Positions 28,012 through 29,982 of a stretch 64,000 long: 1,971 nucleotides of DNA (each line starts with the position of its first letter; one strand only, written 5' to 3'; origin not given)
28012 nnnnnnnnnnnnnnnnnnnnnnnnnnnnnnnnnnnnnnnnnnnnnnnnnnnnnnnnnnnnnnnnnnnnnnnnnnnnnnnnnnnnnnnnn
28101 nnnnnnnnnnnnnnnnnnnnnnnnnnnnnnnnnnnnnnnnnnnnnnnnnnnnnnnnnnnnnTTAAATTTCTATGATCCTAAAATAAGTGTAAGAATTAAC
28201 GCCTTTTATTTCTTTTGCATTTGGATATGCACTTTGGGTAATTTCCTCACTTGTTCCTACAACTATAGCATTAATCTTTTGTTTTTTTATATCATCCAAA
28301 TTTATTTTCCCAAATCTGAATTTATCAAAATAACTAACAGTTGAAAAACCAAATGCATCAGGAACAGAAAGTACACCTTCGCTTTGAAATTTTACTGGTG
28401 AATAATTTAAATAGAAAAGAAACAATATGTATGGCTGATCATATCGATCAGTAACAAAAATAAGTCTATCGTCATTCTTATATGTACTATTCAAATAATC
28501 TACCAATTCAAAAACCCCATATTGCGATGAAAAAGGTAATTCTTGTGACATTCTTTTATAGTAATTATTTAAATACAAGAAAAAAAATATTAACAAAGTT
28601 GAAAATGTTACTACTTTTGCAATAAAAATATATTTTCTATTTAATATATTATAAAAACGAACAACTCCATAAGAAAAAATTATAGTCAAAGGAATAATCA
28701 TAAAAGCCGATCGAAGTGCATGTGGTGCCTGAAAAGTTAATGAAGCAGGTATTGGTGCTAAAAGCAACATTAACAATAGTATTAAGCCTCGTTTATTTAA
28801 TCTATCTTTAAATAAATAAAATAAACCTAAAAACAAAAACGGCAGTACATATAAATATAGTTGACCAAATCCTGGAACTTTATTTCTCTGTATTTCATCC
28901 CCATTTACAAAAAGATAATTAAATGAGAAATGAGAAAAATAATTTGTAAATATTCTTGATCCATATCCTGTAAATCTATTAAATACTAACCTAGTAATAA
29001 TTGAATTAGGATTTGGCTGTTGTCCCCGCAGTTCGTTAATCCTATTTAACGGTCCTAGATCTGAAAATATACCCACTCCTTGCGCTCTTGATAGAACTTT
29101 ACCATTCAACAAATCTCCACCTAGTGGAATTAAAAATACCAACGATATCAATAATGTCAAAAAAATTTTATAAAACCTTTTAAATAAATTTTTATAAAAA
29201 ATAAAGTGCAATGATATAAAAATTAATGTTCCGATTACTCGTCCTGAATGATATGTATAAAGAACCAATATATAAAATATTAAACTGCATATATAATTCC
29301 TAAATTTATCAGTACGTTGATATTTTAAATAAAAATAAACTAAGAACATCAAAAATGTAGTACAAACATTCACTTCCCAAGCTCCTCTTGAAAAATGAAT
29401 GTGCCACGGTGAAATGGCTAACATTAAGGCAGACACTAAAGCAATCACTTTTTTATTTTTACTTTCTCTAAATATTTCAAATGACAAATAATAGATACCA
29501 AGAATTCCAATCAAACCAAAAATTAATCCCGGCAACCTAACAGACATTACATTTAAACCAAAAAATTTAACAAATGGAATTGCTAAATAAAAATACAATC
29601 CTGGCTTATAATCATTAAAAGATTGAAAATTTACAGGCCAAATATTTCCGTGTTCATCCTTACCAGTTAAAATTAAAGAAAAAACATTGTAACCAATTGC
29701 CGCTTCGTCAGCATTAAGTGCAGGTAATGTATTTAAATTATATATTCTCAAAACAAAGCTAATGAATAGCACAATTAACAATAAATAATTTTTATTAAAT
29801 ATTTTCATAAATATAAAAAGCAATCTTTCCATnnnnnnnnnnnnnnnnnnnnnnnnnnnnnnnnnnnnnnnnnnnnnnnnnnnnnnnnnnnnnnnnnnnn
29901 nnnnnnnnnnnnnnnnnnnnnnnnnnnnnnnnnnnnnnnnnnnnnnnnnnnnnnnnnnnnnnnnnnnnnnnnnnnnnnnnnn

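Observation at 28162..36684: Near-tandem array of four PMT-like (GT39) paralogs with conserved catalytic DE motif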

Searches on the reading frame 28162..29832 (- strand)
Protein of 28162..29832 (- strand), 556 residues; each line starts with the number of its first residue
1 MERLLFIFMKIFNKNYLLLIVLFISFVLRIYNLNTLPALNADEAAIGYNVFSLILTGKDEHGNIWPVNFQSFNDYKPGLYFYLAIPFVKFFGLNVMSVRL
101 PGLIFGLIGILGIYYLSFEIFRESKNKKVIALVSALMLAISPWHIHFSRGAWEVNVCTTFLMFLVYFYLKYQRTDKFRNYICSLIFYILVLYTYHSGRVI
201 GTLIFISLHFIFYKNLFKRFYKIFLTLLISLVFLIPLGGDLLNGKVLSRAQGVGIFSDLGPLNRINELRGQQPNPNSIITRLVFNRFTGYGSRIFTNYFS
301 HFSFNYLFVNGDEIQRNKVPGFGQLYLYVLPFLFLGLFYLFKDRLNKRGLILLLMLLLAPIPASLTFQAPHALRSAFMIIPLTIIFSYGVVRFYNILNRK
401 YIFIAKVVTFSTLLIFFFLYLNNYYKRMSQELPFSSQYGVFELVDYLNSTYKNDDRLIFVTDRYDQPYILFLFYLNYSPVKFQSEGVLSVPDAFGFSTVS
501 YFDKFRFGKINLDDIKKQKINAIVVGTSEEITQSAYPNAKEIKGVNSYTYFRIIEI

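Call 3: search_protein_families(library=pfam, proteins=[window:28162-29832:-], max_evalue=0.01)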
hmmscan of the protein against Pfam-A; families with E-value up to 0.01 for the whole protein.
window:28162-29832:- (556 aa): 1 family
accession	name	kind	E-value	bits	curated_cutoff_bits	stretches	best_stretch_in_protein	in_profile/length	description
PF13231.12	PMT_2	-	4.4e-07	30.7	26.1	1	76-236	2-156/160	Dolichyl-phosphate-mannose-protein mannosyltransferase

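Call 4: search_protein_families(library=ncbifam, proteins=[window:28162-29832:-], max_evalue=0.01)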
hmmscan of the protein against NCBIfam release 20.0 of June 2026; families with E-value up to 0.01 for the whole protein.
window:28162-29832:- (556 aa): 0 families

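Call 11: search_solved_structures(query=A1, max_evalue=1, show_alignments=3)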
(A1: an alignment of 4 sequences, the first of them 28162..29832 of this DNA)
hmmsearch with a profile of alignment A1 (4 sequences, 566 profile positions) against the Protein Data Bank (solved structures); distinct sequences matched with E-value up to 1: 2.
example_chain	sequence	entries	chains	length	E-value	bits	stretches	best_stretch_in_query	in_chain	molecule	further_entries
8i9p_Lh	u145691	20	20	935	0.14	13.9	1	91-183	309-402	dolichyl-diphosphooligosaccharide--protein glycotransferase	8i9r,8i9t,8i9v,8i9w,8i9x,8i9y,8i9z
5ezm_A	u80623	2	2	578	0.19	13.5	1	57-153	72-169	4-amino-4-deoxy-L-arabinose transferase or related glycosyltransferases of PMT family | 4-amino-4-deoxy-L-arabinose (L-Ara4N) transferase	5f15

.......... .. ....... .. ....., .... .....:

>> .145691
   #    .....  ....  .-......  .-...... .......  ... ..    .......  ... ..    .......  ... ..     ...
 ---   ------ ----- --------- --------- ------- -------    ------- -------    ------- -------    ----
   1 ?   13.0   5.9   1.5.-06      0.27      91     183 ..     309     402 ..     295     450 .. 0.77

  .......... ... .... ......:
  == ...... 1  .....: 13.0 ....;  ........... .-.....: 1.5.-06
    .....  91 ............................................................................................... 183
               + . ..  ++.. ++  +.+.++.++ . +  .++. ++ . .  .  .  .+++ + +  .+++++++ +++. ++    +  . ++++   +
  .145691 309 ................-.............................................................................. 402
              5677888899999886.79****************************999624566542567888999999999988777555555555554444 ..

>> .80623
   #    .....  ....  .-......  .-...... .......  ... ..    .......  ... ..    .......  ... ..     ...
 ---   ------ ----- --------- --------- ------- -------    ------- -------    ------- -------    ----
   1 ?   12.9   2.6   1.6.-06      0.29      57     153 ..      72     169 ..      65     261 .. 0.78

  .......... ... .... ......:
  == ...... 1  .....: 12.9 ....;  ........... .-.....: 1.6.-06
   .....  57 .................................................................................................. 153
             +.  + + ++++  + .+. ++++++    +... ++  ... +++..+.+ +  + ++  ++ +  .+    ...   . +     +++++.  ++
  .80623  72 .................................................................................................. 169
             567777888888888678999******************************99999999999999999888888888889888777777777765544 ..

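Call 12: find_homologous_proteins(query=A1, max_evalue=0.00001)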
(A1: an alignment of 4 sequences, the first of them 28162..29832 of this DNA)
Query A1 (4 sequences) (556 aa, profile of the alignment): 3029 proteins with E <= 0.00001 among 8000 candidates; the best 120 are listed.
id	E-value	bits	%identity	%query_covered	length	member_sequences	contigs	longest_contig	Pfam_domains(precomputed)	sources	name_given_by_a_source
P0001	7.4e-245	832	33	95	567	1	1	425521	-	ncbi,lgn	-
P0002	2.4e-227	774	100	100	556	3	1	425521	PF13231.13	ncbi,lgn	-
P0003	8.4e-161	555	48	93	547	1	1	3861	PF02366.25,PF13231.13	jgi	jgi:4-amino-4-deoxy-L-arabinose transferase-like glycosyltransferase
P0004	5.3e-158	545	47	95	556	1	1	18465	PF02366.25,PF13231.13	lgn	-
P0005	6.6e-158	545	44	93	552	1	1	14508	PF02366.25,PF13231.13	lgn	-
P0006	8.5e-157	541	47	95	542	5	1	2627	PF02366.25,PF13231.13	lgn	-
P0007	2.2e-156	540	46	98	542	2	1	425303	PF02366.25,PF13231.13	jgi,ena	-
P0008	5.1e-156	539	31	89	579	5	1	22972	PF02366.25,PF02516.21,PF13231.13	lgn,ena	-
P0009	1.6e-155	537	43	95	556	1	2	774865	PF13231.13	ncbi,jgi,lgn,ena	-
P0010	1.6e-155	537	30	90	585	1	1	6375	PF13231.13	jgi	jgi:4-amino-4-deoxy-L-arabinose transferase-like glycosyltransferase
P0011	2.0e-155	537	47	97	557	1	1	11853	PF02366.25,PF13231.13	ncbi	-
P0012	6.5e-155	535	44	94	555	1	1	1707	PF02366.25,PF13231.13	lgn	-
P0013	9.0e-155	535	42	97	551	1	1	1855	PF13231.13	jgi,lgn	-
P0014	1.7e-154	534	43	97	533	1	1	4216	PF13231.13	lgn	-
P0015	2.0e-154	533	47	92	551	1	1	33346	PF02366.25,PF13231.13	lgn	-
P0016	2.4e-154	533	46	97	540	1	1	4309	PF02366.25,PF13231.13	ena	-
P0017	2.5e-154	533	46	92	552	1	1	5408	PF13231.13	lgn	-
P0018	2.5e-154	533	46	94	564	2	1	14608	PF13231.13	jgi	-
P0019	2.7e-154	533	47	98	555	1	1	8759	PF02366.25,PF13231.13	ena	-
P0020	3.2e-154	533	47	97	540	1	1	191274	PF02366.25,PF13231.13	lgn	-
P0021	4.2e-154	532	48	95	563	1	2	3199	PF13231.13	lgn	-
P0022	4.2e-154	532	45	95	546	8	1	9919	PF02366.25,PF13231.13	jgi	-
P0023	6.5e-154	532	40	95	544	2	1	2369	PF02366.25,PF13231.13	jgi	-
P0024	9.1e-154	531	47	98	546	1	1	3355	PF02366.25,PF13231.13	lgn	-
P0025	1.2e-153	531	42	95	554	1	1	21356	PF13231.13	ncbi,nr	ncbi:MAG: hypothetical protein Q8L51_01150 [Candidatus Amesbacteria bacterium]|nr:hypothetical prote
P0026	1.4e-153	531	43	91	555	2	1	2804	PF13231.13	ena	-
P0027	1.7e-153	530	45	91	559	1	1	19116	PF02366.25,PF13231.13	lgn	-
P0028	1.9e-153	530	48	95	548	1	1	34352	PF02366.25,PF13231.13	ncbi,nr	ncbi:glycosyltransferase family 39 protein [Candidatus Microgenomates bacterium]|nr:glycosyltransfer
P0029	6.4e-153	528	47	97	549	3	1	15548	PF13231.13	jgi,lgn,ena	-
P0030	6.6e-153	528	47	94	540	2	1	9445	PF02366.25,PF13231.13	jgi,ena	-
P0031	1.3e-152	528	45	97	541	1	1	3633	PF02366.25,PF13231.13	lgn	-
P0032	1.3e-152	528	47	97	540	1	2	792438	PF02366.25,PF13231.13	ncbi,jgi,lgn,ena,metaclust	metaclust:\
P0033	1.4e-152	527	45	97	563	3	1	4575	PF13231.13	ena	-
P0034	1.7e-152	527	46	99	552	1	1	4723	PF02366.25,PF13231.13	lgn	-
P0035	2.3e-152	527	46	97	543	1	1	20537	PF02366.25,PF13231.13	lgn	-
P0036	3.0e-152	526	46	94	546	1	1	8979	PF13231.13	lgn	-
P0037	3.7e-152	526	46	95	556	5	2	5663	PF02366.25,PF13231.13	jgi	-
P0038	4.2e-152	526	47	97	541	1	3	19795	PF02366.25,PF13231.13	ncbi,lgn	-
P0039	4.3e-152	526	46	91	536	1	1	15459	PF02366.25,PF13231.13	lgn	-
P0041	6.2e-152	525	45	97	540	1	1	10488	PF02366.25,PF13231.13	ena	-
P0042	6.9e-152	525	30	90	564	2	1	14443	PF02366.25,PF13231.13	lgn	-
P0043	7.1e-152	525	46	95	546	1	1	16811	PF02366.25,PF13231.13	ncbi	-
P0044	7.6e-152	525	47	97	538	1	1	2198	PF02366.25,PF13231.13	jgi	-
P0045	1.1e-151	524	48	97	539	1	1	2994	PF02366.25,PF13231.13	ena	-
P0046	1.5e-151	524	45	93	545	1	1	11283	PF02366.25,PF13231.13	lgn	-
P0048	2.2e-151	523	47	97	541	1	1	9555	PF02366.25,PF13231.13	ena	-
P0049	2.4e-151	523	42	95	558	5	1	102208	PF13231.13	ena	-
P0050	2.5e-151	523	42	97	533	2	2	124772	PF13231.13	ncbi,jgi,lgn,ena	-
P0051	3.0e-151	523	48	95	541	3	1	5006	PF02366.25,PF13231.13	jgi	jgi:4-amino-4-deoxy-L-arabinose transferase-like glycosyltransferase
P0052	3.2e-151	523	46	97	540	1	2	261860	PF02366.25,PF13231.13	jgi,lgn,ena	jgi:4-amino-4-deoxy-L-arabinose transferase-like glycosyltransferase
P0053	3.7e-151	523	47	95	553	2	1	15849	PF02366.25,PF13231.13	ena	-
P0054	5.4e-151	522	43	95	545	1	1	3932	PF13231.13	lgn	-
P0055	5.4e-151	522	47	97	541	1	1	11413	PF02366.25,PF13231.13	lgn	-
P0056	7.8e-151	522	45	98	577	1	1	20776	PF02366.25,PF13231.13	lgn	-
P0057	8.0e-151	522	46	95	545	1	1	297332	PF02366.25,PF13231.13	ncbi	-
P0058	9.4e-151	521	48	98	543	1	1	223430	PF02366.25,PF13231.13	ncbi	-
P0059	1.1e-150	521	47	97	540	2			PF02366.25,PF13231.13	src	-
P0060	1.9e-150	520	43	98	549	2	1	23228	PF02366.25,PF13231.13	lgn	-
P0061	2.7e-150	520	42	97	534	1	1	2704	PF02516.21,PF13231.13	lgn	-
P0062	3.4e-150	520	41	96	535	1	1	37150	PF02366.25,PF13231.13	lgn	-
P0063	3.9e-150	519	45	95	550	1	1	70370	PF02366.25,PF13231.13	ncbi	-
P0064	4.3e-150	519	46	97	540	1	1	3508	PF02366.25,PF13231.13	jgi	jgi:4-amino-4-deoxy-L-arabinose transferase-like glycosyltransferase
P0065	4.5e-150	519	43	96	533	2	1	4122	PF13231.13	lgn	-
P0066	5.6e-150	519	41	95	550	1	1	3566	PF13231.13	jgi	jgi:4-amino-4-deoxy-L-arabinose transferase-like glycosyltransferase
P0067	5.7e-150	519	46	95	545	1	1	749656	PF02366.25,PF13231.13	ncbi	-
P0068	5.7e-150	519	45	93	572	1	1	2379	PF02366.25,PF13231.13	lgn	-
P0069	6.5e-150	519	29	89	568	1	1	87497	PF13231.13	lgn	-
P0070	1.0e-149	518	49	94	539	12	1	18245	PF02366.25,PF13231.13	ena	-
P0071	1.1e-149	518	46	98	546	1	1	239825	PF02366.25,PF13231.13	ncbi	-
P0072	1.3e-149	518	48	95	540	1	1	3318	PF02366.25,PF13231.13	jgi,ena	-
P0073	1.3e-149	518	47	97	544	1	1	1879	PF02366.25,PF13231.13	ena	-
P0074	1.3e-149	518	42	95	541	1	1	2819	PF13231.13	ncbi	-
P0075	1.3e-149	518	46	95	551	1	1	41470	PF13231.13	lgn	-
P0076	1.4e-149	517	47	93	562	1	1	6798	PF13231.13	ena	-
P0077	1.5e-149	517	46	97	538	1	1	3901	PF02366.25,PF02516.21,PF13231.13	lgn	-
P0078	1.6e-149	517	42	95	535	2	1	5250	PF13231.13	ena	-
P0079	1.6e-149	517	43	90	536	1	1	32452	PF13231.13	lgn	-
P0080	2.0e-149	517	46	98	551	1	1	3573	PF02366.25,PF13231.13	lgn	-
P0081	2.1e-149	517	44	94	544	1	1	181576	PF02366.25,PF13231.13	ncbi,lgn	-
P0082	2.1e-149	517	42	98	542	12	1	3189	PF02366.25,PF02516.21,PF13231.13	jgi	-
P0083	2.2e-149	517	48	95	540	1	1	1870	PF02366.25,PF13231.13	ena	-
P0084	2.2e-149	517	47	95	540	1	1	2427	PF02366.25,PF13231.13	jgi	-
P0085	2.3e-149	517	41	96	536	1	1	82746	PF02366.25,PF13231.13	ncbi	-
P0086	2.4e-149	517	46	93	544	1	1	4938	PF02366.25,PF13231.13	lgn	-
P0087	2.8e-149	517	45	95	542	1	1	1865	PF02366.25,PF02516.21,PF13231.13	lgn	-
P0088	2.9e-149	516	46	98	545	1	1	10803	PF02366.25,PF13231.13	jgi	jgi:4-amino-4-deoxy-L-arabinose transferase-like glycosyltransferase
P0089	2.9e-149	516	44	95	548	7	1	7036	PF02366.25,PF13231.13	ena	-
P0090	3.1e-149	516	46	95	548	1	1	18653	PF02366.25,PF13231.13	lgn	-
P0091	3.2e-149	516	42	91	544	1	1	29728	PF02366.25,PF13231.13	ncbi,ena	-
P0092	3.7e-149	516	46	91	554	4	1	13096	PF13231.13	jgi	-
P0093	4.8e-149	516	34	98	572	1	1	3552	PF13231.13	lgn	-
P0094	5.2e-149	516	45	98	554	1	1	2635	PF13231.13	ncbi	-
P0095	5.6e-149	515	47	95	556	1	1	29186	PF02366.25,PF13231.13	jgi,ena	-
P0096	5.6e-149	515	40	93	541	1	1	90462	PF02366.25,PF13231.13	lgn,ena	-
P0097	5.8e-149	515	42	97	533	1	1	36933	PF13231.13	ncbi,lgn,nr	ncbi:glycosyltransferase family 39 protein [Candidatus Amesbacteria bacterium]|nr:glycosyltransferas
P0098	6.2e-149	515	43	97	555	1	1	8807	PF13231.13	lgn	-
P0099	6.2e-149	515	45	95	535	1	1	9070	PF02366.25,PF13231.13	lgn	-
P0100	6.7e-149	515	46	97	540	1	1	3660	PF02366.25,PF13231.13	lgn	-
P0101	6.7e-149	515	43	97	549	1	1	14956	PF02366.25,PF13231.13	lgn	-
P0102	7.4e-149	515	47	98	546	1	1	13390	PF02366.25,PF13231.13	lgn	-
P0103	7.4e-149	515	48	97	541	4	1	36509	PF13231.13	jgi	-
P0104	8.1e-149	515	46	97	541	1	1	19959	PF02366.25,PF13231.13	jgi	jgi:4-amino-4-deoxy-L-arabinose transferase-like glycosyltransferase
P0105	8.1e-149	515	48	91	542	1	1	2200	PF02366.25,PF13231.13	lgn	-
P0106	1.0e-148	515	46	97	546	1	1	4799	PF02366.25,PF13231.13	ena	-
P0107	1.2e-148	514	46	98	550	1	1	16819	PF02366.25,PF13231.13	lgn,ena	-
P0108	1.2e-148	514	44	91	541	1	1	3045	PF02366.25,PF13231.13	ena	-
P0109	1.2e-148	514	47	92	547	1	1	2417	PF02366.25,PF13231.13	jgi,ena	-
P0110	1.4e-148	514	45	98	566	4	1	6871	PF13231.13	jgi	jgi:4-amino-4-deoxy-L-arabinose transferase-like glycosyltransferase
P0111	1.6e-148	514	49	98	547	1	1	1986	PF13231.13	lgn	-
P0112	1.9e-148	514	46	98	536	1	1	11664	PF02366.25,PF13231.13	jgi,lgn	jgi:4-amino-4-deoxy-L-arabinose transferase-like glycosyltransferase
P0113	2.0e-148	514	41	98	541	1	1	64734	PF02366.25,PF13231.13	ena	-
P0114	2.6e-148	513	43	98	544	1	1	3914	PF13231.13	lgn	-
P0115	2.7e-148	513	46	91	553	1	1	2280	PF13231.13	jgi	jgi:4-amino-4-deoxy-L-arabinose transferase-like glycosyltransferase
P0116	2.7e-148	513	43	91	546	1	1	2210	PF02366.25,PF13231.13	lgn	-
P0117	3.4e-148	513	46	97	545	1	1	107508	PF02366.25,PF13231.13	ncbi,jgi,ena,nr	ncbi:MAG TPA: glycosyltransferase family 39 protein [Patescibacteria group bacterium]|nr:glycosyltra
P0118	4.5e-148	512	46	97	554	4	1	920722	PF13231.13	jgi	jgi:4-amino-4-deoxy-L-arabinose transferase-like glycosyltransferase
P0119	4.8e-148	512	42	97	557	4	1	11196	PF13231.13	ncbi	-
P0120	4.8e-148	512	46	97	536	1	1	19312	PF02366.25,PF13231.13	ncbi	-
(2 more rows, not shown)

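Call 14: search_solved_structures(query=A2, max_evalue=1, show_alignments=5)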
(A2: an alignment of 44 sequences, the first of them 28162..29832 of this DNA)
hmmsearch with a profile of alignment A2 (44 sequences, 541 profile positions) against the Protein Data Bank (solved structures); distinct sequences matched with E-value up to 1: 2.
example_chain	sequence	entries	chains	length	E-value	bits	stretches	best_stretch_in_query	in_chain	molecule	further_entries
8i9p_Lh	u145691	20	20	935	0.0051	18.9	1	90-176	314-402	dolichyl-diphosphooligosaccharide--protein glycotransferase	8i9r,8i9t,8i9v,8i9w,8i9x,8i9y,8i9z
5ezm_A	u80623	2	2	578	0.043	15.9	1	53-225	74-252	4-amino-4-deoxy-L-arabinose transferase or related glycosyltransferases of PMT family | 4-amino-4-deoxy-L-arabinose (L-Ara4N) transferase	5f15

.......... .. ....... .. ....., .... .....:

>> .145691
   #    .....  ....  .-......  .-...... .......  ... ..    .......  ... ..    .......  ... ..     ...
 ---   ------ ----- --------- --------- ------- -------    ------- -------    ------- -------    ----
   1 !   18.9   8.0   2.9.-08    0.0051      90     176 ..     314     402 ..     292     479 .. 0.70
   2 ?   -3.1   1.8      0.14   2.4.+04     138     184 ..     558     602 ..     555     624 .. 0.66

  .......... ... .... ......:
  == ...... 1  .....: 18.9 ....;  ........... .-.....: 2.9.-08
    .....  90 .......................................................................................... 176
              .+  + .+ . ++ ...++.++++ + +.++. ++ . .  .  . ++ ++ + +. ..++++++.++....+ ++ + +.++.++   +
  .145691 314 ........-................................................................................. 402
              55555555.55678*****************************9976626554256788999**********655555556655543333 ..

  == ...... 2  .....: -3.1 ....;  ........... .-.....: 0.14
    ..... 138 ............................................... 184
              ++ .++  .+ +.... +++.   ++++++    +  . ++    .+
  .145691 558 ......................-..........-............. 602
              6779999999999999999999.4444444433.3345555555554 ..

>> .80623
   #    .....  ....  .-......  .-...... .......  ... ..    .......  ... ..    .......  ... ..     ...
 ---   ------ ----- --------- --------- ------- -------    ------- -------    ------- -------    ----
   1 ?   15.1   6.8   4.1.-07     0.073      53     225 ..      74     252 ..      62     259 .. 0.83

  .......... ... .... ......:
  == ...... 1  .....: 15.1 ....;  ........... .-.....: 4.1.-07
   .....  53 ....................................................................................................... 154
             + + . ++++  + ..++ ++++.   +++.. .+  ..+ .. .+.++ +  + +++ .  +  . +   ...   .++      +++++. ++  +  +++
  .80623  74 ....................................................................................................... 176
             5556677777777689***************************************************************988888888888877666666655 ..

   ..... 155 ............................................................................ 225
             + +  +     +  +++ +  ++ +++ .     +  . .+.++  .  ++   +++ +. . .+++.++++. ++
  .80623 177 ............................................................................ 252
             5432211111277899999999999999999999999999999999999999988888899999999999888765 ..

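Call 16: find_encoding_contigs(protein=P0002, flank=10000, max_places=3)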
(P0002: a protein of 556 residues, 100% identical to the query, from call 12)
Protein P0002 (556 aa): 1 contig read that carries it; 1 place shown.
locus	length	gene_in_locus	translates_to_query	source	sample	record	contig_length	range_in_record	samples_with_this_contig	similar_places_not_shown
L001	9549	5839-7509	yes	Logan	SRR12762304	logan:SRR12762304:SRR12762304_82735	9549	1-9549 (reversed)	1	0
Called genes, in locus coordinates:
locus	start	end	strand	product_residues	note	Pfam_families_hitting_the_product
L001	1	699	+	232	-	?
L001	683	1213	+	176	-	PF09335:VTT_dom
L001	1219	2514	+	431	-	-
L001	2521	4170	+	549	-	PF02366:PMT, PF13231:PMT_2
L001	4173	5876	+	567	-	-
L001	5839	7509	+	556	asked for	PF13231:PMT_2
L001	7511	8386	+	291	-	PF00535:Glycos_transf_2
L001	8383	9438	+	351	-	PF13439:Glyco_transf_4, PF00534:Glycos_transf_1, PF13692:Glyco_trans_1_4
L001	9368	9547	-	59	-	?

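Call 17: list_cluster_members(proteins=[window:28162-29832:-, window:29795-31498:-, window:31501-33150:-, window:34972-36684:-])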
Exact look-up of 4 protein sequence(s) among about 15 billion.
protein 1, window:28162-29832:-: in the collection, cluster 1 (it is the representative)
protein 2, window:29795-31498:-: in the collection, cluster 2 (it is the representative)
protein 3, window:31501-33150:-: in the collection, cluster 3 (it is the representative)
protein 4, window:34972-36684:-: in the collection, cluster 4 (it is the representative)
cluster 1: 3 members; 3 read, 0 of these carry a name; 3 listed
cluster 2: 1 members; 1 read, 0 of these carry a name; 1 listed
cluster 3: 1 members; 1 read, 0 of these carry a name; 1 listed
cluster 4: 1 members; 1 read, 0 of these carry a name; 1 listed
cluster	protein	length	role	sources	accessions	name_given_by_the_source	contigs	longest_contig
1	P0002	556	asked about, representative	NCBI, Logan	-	-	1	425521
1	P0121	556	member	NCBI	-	-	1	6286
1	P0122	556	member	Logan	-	-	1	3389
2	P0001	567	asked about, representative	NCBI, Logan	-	-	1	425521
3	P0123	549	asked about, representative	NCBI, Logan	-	-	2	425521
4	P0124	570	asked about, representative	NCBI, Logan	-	-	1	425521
